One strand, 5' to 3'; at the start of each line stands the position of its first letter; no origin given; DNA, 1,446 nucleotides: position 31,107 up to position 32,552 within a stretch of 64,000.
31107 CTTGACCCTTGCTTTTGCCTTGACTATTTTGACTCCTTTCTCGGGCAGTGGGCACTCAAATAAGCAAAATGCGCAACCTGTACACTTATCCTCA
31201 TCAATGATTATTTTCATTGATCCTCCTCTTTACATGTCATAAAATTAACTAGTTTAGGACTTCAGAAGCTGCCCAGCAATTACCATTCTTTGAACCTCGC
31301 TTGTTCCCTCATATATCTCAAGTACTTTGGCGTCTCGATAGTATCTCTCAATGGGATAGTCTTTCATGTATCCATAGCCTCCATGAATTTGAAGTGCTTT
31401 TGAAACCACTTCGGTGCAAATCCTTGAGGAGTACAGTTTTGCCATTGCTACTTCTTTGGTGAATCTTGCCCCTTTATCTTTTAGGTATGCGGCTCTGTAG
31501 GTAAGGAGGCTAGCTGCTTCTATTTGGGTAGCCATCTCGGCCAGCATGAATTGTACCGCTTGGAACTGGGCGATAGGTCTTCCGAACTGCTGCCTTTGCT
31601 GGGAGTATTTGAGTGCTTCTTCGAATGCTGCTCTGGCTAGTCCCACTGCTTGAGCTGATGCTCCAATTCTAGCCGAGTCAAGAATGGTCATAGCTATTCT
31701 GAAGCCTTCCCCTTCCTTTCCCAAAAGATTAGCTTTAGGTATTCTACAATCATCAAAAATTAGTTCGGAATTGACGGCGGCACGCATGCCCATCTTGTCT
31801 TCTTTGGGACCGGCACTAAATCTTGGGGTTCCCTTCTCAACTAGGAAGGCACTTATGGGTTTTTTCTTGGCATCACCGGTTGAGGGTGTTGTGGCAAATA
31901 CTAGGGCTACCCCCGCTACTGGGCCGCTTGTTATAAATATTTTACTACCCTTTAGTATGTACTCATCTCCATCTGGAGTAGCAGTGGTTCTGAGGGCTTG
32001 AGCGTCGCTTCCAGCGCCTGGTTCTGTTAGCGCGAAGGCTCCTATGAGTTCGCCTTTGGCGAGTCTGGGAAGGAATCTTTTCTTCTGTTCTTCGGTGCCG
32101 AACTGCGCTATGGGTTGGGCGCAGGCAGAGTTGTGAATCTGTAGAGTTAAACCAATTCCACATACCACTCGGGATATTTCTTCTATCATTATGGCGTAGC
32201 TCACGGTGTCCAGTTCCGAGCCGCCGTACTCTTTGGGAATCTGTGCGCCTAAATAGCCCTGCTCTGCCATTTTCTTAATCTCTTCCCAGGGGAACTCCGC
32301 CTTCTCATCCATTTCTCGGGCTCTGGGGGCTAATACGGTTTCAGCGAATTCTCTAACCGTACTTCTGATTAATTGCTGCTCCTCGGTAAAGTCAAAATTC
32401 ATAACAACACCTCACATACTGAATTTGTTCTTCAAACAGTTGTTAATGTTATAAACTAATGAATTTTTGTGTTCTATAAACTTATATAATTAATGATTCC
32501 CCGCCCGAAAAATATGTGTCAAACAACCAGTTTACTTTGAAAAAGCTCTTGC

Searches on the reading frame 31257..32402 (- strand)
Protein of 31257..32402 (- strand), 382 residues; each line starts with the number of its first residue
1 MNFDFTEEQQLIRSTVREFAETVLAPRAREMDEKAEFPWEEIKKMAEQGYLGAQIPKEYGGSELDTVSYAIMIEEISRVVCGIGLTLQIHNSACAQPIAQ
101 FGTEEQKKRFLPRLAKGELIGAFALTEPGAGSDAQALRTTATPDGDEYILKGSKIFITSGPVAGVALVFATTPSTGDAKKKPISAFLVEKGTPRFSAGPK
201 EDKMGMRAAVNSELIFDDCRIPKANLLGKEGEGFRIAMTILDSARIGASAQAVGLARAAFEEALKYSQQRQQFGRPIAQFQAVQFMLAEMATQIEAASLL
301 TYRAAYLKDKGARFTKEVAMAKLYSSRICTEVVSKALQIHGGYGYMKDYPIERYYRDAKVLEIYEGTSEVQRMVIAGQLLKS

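Call 38: search_protein_families(library=pfam, proteins=[window:31257-32402:-], max_evalue=0.001)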
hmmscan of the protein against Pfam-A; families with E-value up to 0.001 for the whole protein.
window:31257-32402:- (382 aa): 5 families
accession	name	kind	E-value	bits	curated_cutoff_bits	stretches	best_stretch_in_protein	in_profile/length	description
PF00441.29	Acyl-CoA_dh_1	-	2.3e-56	190.6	22.4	1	231-379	1-149/150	Acyl-CoA dehydrogenase, C-terminal domain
PF02771.21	Acyl-CoA_dh_N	-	1.5e-44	151.4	22.9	1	6-118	1-113/113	Acyl-CoA dehydrogenase, N-terminal domain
PF08028.16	Acyl-CoA_dh_2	-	6.2e-30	104.7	22.7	1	247-368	2-133/134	Acyl-CoA dehydrogenase, C-terminal domain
PF02770.24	Acyl-CoA_dh_M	-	1.2e-25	89.9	33.3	1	122-219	1-97/97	Acyl-CoA dehydrogenase, middle domain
PF22924.1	ACOX_C_alpha1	-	9.3e-07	29.2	27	1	263-370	48-159/169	Acyl-CoA oxidase, C-alpha1 domain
